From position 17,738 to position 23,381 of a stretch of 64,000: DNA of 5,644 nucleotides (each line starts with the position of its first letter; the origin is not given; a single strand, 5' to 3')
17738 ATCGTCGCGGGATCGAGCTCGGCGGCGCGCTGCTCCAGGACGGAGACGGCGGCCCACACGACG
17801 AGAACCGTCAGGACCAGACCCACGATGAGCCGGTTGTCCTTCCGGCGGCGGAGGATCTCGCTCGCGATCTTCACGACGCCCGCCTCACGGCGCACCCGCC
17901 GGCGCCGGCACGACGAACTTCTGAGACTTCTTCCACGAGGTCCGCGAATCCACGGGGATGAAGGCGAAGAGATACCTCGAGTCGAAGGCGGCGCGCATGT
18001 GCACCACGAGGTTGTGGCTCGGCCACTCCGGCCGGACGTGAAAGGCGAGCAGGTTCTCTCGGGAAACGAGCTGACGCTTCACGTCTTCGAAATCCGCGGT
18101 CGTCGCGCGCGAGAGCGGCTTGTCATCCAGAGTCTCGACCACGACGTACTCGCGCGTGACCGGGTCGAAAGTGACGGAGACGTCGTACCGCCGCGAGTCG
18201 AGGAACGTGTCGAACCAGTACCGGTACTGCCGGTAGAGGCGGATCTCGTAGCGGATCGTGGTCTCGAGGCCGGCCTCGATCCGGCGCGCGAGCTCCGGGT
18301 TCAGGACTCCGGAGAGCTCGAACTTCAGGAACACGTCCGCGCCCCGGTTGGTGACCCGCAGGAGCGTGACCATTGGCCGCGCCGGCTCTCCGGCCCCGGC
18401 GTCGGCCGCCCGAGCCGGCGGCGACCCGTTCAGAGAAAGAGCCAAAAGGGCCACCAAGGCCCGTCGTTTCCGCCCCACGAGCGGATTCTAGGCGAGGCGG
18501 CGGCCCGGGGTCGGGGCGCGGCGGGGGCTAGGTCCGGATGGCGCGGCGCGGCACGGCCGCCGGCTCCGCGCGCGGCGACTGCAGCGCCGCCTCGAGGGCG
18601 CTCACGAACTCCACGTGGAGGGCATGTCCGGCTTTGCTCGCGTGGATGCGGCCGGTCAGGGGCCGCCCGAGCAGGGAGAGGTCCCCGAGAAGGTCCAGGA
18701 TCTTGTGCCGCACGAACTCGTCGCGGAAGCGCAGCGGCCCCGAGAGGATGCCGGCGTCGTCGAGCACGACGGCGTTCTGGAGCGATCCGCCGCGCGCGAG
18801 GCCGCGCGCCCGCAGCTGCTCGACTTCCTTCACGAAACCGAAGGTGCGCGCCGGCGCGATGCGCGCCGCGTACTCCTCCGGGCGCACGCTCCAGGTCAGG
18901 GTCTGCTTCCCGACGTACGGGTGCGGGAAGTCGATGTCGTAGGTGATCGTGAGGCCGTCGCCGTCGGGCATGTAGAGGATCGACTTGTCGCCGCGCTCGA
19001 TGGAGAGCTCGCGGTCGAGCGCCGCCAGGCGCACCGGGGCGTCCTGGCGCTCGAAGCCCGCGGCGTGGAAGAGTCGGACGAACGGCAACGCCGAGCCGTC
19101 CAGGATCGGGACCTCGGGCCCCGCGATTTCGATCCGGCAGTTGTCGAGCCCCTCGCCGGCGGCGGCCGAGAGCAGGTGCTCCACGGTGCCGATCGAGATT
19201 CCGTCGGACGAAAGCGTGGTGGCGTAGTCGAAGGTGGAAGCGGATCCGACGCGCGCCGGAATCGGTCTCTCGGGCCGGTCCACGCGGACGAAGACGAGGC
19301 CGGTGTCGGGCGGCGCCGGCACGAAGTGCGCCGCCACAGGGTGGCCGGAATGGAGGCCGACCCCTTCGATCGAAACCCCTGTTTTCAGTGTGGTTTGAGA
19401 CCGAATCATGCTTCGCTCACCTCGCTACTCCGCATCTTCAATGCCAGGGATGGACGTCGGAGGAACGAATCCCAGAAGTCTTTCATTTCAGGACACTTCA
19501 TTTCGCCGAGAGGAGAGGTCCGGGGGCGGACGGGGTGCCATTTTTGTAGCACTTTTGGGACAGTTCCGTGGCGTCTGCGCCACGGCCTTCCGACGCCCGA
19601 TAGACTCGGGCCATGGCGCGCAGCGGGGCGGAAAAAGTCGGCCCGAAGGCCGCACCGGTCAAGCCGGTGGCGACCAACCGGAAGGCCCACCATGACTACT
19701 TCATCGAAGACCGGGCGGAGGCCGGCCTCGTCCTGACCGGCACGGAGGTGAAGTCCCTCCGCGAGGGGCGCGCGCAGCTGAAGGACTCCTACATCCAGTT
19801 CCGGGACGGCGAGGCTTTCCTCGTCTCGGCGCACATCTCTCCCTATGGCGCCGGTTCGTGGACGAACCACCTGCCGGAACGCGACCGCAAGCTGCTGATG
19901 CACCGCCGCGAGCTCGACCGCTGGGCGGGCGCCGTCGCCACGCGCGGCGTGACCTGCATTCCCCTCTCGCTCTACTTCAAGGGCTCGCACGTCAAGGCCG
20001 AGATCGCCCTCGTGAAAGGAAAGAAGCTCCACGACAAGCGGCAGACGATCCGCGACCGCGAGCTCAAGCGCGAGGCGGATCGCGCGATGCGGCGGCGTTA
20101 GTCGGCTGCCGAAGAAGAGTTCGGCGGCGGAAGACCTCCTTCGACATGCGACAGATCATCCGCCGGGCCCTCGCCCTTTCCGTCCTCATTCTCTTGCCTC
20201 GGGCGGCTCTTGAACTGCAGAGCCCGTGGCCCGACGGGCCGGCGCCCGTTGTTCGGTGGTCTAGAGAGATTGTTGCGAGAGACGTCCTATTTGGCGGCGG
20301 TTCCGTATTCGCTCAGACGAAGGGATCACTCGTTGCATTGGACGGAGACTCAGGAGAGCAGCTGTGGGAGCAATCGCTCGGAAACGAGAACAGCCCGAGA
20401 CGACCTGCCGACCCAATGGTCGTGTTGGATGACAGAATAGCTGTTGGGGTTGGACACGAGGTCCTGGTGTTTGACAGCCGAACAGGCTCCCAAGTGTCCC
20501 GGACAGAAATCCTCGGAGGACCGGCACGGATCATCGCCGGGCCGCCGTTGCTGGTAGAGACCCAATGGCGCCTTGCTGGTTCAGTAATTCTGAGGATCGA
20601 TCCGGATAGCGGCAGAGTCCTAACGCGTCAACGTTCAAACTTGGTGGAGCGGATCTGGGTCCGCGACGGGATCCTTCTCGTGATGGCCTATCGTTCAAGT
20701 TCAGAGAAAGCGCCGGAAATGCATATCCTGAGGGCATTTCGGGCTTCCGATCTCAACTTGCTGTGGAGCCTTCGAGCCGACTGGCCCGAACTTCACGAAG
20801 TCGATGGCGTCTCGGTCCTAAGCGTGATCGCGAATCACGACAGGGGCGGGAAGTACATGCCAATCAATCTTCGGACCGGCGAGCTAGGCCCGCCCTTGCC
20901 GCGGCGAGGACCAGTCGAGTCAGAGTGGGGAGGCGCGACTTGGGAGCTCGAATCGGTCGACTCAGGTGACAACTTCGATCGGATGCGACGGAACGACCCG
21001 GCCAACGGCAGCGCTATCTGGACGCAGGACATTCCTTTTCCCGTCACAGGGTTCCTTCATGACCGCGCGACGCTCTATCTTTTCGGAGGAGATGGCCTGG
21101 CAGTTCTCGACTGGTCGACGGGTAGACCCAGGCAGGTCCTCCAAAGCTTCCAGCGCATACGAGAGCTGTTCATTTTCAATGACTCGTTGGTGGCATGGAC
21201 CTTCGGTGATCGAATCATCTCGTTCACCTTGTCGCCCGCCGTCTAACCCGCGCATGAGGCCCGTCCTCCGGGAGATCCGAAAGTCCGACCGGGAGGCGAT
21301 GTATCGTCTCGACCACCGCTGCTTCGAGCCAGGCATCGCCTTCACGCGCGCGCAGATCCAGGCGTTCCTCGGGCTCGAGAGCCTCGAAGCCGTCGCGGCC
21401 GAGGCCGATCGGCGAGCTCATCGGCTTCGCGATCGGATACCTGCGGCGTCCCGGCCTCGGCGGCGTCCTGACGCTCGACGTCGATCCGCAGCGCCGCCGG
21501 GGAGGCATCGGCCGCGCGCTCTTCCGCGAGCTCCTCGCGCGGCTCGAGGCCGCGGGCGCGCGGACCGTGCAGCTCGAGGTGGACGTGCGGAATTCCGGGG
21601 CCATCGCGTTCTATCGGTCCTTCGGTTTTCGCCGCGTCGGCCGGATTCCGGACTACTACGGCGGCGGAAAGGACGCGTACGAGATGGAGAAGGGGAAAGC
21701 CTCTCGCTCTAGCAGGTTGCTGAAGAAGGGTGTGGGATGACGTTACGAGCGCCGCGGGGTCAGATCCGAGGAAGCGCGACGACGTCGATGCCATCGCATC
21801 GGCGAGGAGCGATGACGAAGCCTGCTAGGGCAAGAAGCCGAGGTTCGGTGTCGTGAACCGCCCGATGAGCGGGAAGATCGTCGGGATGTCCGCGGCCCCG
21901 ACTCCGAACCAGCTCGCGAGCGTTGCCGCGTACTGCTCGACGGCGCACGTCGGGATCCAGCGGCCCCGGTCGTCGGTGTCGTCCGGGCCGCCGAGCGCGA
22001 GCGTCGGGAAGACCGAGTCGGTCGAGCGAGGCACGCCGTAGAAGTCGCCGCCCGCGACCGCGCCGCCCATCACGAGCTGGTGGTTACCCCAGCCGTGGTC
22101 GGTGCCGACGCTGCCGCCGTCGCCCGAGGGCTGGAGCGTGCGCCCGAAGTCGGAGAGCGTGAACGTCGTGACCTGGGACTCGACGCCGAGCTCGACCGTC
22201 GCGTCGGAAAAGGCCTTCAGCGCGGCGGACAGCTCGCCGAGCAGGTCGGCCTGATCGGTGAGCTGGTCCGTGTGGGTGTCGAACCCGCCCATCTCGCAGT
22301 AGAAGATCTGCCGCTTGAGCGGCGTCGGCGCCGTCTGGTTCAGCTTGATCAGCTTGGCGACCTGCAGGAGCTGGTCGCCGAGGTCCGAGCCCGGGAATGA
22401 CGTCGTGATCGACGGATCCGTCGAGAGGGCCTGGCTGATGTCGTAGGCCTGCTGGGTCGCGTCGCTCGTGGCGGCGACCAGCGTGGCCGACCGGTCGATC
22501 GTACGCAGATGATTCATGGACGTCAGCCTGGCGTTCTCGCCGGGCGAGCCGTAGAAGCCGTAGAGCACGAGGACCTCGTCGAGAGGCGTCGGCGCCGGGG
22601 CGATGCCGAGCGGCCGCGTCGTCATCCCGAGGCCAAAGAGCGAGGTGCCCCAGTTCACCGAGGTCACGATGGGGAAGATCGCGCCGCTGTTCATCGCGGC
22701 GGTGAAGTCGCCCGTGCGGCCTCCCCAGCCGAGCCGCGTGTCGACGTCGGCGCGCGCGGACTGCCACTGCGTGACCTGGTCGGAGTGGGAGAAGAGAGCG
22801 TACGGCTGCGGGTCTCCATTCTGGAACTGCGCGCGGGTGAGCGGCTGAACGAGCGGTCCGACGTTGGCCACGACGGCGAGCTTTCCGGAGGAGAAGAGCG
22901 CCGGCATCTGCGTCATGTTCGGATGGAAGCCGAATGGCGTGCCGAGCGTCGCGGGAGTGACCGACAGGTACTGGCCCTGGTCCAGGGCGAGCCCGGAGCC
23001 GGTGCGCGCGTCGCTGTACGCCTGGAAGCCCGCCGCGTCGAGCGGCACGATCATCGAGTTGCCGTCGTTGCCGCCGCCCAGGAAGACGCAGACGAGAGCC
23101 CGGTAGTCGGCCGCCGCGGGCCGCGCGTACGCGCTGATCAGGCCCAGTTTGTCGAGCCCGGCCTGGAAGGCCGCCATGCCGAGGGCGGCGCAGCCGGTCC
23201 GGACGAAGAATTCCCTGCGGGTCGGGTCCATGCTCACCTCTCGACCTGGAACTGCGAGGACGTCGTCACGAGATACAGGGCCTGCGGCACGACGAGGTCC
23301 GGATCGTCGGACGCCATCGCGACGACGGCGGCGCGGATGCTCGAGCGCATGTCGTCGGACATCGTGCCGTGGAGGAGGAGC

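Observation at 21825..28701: DUF1501-DUF1800 pair and a second protein share a Cys-containing SLH-domain variant; one carries a 560-bp Thr-Pro coding microsatellite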

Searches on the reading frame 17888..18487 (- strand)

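Call 42: search_protein_families(library=pfam, proteins=[window:17888-18487:-], max_evalue=0.01)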
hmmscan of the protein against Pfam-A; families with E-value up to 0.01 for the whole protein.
window:17888-18487:- (200 aa): 1 family
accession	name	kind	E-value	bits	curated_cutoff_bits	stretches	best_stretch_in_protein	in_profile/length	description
PF14334.11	DUF4390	-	2e-14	53.8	27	1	42-167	8-131/161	Domain of unknown function (DUF4390)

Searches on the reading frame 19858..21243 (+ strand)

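Call 42: search_protein_families(library=pfam, proteins=[window:19858-21243:+], max_evalue=0.01)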
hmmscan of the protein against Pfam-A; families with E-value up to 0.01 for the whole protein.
window:19858-21243:+ (462 aa): 1 family
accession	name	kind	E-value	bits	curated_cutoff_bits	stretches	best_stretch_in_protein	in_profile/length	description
PF13360.13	PQQ_2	-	3.7e-12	46.8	27.6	1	134-221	57-148/233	Outer membrane protein assembly factor BamB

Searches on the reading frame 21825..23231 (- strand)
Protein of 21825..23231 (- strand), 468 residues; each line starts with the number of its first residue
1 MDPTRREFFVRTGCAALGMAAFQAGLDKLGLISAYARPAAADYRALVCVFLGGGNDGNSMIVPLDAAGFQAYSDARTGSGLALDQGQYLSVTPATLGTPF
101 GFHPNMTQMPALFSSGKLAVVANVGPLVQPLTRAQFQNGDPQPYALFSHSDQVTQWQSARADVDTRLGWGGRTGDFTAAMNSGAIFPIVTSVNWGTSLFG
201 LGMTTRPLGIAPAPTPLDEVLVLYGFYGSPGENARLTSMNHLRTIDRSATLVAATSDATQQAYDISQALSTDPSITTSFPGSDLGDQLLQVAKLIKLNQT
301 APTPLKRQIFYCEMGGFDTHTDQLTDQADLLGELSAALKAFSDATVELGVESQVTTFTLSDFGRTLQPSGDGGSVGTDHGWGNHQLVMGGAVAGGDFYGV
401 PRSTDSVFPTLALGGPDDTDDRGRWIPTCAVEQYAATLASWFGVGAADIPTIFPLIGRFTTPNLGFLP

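Call 6: search_protein_families(library=pfam, proteins=[window:21825-23231:-], max_evalue=1)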
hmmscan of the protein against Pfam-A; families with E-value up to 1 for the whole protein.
window:21825-23231:- (468 aa): 1 family
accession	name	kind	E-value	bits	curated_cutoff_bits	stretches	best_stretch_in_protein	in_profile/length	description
PF07394.17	DUF1501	-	2e-23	83.7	27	2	307-399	244-334/390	Protein of unknown function (DUF1501)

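Call 7: search_protein_families(library=ncbifam, proteins=[window:21825-23231:-], max_evalue=1)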
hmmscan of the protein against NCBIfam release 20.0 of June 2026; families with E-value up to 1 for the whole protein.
window:21825-23231:- (468 aa): 0 families

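Call 43: search_solved_structures(query=window:21828-23231:-, max_evalue=1)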
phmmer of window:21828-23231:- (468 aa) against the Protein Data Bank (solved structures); distinct sequences matched with E-value up to 1: 0.

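Call 79: find_encoding_contigs(protein=window:21825-23231:-, flank=10000, max_places=4)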
Protein window:21825-23231:- (468 aa): no gene with exactly this product is on record in the collection.
